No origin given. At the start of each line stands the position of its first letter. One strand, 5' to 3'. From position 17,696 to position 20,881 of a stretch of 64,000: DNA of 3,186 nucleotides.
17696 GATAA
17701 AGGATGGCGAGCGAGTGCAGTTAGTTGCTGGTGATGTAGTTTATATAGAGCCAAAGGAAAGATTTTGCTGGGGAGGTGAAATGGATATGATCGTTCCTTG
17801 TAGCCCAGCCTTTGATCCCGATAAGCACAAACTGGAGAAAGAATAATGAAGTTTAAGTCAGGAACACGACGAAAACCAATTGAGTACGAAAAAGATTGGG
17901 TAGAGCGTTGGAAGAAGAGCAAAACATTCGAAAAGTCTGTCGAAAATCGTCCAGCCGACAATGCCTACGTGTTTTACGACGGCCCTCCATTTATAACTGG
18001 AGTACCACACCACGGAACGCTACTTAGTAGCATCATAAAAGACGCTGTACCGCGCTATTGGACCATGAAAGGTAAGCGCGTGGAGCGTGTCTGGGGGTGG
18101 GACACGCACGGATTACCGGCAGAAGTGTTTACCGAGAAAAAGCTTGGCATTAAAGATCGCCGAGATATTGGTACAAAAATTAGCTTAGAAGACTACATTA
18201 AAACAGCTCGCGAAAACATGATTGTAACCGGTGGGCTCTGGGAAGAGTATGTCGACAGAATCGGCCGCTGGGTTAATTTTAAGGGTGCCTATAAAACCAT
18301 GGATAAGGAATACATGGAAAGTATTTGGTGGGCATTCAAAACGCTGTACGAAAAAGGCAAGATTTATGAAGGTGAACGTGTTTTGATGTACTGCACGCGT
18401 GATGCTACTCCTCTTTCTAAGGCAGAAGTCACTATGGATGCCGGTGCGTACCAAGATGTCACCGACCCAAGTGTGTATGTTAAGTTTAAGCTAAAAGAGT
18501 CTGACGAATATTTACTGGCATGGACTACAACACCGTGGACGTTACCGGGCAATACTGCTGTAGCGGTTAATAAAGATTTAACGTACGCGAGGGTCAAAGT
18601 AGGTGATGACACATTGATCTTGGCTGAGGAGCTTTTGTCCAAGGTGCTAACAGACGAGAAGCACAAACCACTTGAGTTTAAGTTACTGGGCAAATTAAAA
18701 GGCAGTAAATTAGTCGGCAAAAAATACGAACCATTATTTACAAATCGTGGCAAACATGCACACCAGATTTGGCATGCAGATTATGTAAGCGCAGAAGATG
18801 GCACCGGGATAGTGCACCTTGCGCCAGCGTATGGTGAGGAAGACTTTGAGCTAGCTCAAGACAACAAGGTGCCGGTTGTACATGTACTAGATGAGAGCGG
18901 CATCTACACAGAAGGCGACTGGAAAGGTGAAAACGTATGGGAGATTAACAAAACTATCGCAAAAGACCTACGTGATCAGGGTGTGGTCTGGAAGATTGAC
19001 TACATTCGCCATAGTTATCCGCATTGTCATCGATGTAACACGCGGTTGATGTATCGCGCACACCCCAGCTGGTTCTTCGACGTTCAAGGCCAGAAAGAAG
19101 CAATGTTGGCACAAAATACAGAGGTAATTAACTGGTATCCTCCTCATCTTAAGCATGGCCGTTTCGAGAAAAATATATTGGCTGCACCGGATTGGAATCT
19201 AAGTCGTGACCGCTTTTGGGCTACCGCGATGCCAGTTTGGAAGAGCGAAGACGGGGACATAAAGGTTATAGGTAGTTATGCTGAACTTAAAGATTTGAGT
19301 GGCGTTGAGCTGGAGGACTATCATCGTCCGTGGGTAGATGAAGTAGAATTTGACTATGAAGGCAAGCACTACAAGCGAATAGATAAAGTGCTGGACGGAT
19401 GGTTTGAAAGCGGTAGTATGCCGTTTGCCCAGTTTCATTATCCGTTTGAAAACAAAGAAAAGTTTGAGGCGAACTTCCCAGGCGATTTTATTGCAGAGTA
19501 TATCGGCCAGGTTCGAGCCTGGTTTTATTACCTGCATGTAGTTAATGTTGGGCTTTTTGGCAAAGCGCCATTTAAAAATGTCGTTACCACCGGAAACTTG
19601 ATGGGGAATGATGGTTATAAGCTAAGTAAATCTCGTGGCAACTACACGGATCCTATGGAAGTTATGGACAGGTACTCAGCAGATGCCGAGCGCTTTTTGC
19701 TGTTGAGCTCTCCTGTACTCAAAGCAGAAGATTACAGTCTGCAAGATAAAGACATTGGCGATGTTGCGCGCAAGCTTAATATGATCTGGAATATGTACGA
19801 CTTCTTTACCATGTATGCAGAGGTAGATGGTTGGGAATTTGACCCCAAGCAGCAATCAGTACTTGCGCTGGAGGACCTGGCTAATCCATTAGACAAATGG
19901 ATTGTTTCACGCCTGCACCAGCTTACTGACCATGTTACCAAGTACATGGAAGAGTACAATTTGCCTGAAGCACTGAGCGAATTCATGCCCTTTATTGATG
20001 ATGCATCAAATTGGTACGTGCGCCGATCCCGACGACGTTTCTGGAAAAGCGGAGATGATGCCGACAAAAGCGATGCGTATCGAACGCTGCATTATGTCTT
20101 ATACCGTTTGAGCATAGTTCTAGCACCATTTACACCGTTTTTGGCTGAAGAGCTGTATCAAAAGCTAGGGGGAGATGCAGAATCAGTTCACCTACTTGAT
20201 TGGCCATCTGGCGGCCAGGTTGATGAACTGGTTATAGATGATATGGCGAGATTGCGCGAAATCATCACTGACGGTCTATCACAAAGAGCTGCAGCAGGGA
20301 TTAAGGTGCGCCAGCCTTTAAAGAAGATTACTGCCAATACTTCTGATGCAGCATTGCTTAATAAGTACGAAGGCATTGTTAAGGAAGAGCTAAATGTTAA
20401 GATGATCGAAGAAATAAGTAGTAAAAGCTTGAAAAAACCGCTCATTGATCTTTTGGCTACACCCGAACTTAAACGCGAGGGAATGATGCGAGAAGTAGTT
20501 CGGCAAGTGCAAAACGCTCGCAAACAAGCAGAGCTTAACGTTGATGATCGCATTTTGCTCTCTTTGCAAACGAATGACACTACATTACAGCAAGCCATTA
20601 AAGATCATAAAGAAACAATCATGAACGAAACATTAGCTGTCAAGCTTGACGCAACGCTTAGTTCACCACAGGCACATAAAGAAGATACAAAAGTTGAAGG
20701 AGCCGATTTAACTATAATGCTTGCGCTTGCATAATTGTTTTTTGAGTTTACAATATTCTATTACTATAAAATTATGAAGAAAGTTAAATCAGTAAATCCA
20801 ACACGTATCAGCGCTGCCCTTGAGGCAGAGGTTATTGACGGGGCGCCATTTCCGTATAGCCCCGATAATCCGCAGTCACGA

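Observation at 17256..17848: T-box-type leader with canonical UGGUACC antiterminator bulge controlling a cupin gene translationally coupled to ileS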

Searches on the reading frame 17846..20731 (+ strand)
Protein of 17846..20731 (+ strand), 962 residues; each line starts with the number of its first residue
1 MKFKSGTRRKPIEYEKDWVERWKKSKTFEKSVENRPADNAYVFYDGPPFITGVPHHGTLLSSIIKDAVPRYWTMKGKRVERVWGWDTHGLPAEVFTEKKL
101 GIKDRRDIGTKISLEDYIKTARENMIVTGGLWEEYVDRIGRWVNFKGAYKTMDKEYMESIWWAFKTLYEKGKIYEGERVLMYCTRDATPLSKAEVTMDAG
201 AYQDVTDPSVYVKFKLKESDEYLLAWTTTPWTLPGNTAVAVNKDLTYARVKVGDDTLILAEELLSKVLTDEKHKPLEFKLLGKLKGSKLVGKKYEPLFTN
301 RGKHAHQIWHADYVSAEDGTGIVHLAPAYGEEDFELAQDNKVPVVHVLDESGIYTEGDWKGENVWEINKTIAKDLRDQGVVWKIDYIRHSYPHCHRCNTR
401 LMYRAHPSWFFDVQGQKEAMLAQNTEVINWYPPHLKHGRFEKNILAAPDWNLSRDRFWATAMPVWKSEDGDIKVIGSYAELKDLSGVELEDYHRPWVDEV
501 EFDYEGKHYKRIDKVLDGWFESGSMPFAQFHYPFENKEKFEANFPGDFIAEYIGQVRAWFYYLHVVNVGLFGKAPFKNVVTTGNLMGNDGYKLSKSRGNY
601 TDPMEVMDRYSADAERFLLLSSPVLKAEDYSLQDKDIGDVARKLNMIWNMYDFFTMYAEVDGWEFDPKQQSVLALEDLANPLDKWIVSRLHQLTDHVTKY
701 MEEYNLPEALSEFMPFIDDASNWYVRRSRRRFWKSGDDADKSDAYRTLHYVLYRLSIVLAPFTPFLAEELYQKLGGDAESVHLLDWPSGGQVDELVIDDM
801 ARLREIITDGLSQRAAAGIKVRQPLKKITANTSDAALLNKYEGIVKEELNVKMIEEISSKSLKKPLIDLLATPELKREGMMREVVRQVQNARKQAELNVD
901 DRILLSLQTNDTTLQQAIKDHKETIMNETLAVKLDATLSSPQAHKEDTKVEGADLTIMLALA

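Call 8: find_related_loci(query=window:17846-20731:+, collection=genome_contigs, flank=3000)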
Query window:17846-20731:+ (962 aa) in genome_contigs; peptide patterns used: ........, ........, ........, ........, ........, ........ (x = any residue, [..] = any of these).
599 stretches matched a pattern (row limit reached: there are more); 589 encode a relative of the query (tblastn E <= 1e-3); the best 80 are kept; 80 distinct loci.
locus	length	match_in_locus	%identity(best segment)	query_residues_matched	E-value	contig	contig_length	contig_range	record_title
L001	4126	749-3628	72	1-959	0e+0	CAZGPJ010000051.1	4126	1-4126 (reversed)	MAG TPA_asm: uncultured Candidatus Saccharibacteria bacterium isolate SRP319275_co2_222 genome assembly, contig: NODE_26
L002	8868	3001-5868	69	1-959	0e+0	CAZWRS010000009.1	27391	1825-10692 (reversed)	MAG TPA_asm: uncultured Candidatus Saccharibacteria bacterium isolate SRP144015_co1_75 genome assembly, contig: NODE_890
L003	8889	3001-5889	69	1-959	0e+0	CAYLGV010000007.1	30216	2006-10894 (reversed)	MAG TPA_asm: uncultured Candidatus Saccharibacteria bacterium isolate SRP296810_co1_372 genome assembly, contig: NODE_13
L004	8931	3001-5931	69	1-962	0e+0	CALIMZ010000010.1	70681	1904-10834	MAG TPA_asm: uncultured Candidatus Saccharibacteria bacterium isolate ERR589645_bin.29_CONCOCT_v1.1_MAG genome assembly,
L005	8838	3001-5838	69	1-959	0e+0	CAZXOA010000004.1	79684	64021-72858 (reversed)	MAG TPA_asm: uncultured Candidatus Saccharibacteria bacterium isolate SRP344714_co1_350 genome assembly, contig: NODE_70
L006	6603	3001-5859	68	1-959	0e+0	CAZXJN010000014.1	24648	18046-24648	MAG TPA_asm: uncultured Candidatus Saccharibacteria bacterium isolate SRP144015_co1_17 genome assembly, contig: NODE_104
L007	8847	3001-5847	68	1-962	0e+0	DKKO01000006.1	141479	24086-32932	MAG TPA_asm: Candidatus Saccharibacteria bacterium UBA6664 UBA6664_contig_423, whole genome shotgun sequence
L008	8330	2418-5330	69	1-960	0e+0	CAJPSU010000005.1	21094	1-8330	Candidatus Saccharibacteria bacterium isolate SRR9217464-mag-bin.7 genome assembly, contig: SRR9217464-mag-bin.7_194, wh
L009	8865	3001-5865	69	1-959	0e+0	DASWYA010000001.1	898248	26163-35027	MAG TPA_asm: Candidatus Saccharimonadales bacterium isolate SMAG_U3699 k141_583944, whole genome shotgun sequence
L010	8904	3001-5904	67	1-959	0e+0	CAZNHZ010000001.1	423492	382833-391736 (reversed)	MAG TPA_asm: uncultured Candidatus Saccharibacteria bacterium isolate SRP285395_co1_111 genome assembly, contig: NODE_7_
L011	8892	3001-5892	68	1-959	0e+0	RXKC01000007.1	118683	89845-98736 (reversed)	MAG: Candidatus Saccharibacteria bacterium isolate AWTP1-31 sample_9_scaffold_12, whole genome shotgun sequence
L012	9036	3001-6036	66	1-959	0e+0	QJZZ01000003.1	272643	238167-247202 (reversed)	MAG: Candidatus Saccharibacteria bacterium isolate SZUA-359 scaffold_18, whole genome shotgun sequence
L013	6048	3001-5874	69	1-959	0e+0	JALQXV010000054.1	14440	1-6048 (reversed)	MAG: Candidatus Saccharimonadia bacterium isolate HJD.2 HJD_142461, whole genome shotgun sequence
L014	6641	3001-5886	68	1-962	0e+0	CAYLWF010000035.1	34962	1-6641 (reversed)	MAG TPA_asm: uncultured Candidatus Saccharibacteria bacterium isolate SRP135725_co2_488 genome assembly, contig: k141_50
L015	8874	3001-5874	68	6-962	0e+0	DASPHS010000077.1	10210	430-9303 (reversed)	MAG TPA_asm: Candidatus Saccharimonadales bacterium isolate SMAG_U11962 k141_734734, whole genome shotgun sequence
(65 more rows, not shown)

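Call 11: search_protein_families(library=pfam, proteins=[window:17846-20731:+])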
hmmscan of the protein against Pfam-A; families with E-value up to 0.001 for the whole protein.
window:17846-20731:+ (962 aa): 5 families
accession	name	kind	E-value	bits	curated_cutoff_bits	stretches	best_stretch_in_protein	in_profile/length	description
PF00133.28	tRNA-synt_1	-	2.1e-108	363.2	22.7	1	18-629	2-412/414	tRNA synthetases class I (I, L, M and V)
PF08264.19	Anticodon_1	-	5.3e-34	117.7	25.1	1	683-827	1-146/148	Anticodon-binding domain of tRNA ligase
PF19302.4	DUF5915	-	1.7e-20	73.8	27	1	868-959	105-192/195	Domain of unknown function (DUF5915)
PF09334.17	tRNA-synt_1g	-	1.6e-15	57.3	20.1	2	48-197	8-137/391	tRNA synthetases class I (M)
PF13603.12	tRNA-synt_1_2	-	8.6e-08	32.3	25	1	210-351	10-143/185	Leucyl-tRNA synthetase, editing domain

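Call 65: search_solved_structures(query=window:17846-20731:+, max_evalue=1e-20)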
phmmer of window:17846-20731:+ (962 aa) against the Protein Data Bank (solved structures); distinct sequences matched with E-value up to 1e-20: 22.
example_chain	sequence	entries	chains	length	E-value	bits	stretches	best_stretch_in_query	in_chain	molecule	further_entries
8c8u_A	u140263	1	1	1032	1.3e-212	711.9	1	9-854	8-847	Isoleucine--tRNA ligase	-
8c8v_A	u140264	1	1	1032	1.5e-212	711.7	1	9-855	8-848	Isoleucine--tRNA ligase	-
8c9d_A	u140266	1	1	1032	5e-211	706.7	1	9-855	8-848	Isoleucine--tRNA ligase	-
8c8w_A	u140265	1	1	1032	9.3e-210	702.5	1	9-855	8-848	Isoleucine--tRNA ligase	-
1ile_A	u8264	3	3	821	2.4e-193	648.1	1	14-818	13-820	ISOLEUCYL-TRNA SYNTHETASE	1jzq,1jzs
8wnd_A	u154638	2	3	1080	8.5e-185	619.9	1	17-855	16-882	isoleucine--tRNA ligase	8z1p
9w01_B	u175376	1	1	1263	7.2e-183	613.5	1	11-873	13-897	Isoleucine--tRNA ligase, cytoplasmic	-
9wqs_A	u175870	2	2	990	6.6e-182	610.3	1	17-855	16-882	Isoleucine--tRNA ligase, cytoplasmic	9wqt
7d5c_A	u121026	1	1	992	7e-182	610.2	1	17-855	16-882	Isoleucine--tRNA ligase, cytoplasmic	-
6ldk_A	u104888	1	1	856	7.8e-172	577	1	15-774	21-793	Isoleucine--tRNA ligase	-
1ffy_A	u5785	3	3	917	1.2e-85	291.7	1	18-804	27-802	ISOLEUCYL-TRNA SYNTHETASE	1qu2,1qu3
8c9e_A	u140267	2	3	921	6.8e-79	269.3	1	17-796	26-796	Isoleucine--tRNA ligase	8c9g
8c9f_A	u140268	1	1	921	8.5e-77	262.4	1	17-796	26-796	Isoleucine--tRNA ligase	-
8wnf_A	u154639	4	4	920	2.2e-60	208.1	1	19-771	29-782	Isoleucine--tRNA ligase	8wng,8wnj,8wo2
8wni_A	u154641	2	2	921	2.2e-60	208.1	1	19-771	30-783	Isoleucine--tRNA ligase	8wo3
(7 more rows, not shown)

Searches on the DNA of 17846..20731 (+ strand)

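Call 15: search_rna_families(sources=[L002, L004, L005, L009, L012, L016, L020, L021, L027, L034, L037, L001, L018, L047, L060, L063], threshold=gathering, show_alignments=2)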
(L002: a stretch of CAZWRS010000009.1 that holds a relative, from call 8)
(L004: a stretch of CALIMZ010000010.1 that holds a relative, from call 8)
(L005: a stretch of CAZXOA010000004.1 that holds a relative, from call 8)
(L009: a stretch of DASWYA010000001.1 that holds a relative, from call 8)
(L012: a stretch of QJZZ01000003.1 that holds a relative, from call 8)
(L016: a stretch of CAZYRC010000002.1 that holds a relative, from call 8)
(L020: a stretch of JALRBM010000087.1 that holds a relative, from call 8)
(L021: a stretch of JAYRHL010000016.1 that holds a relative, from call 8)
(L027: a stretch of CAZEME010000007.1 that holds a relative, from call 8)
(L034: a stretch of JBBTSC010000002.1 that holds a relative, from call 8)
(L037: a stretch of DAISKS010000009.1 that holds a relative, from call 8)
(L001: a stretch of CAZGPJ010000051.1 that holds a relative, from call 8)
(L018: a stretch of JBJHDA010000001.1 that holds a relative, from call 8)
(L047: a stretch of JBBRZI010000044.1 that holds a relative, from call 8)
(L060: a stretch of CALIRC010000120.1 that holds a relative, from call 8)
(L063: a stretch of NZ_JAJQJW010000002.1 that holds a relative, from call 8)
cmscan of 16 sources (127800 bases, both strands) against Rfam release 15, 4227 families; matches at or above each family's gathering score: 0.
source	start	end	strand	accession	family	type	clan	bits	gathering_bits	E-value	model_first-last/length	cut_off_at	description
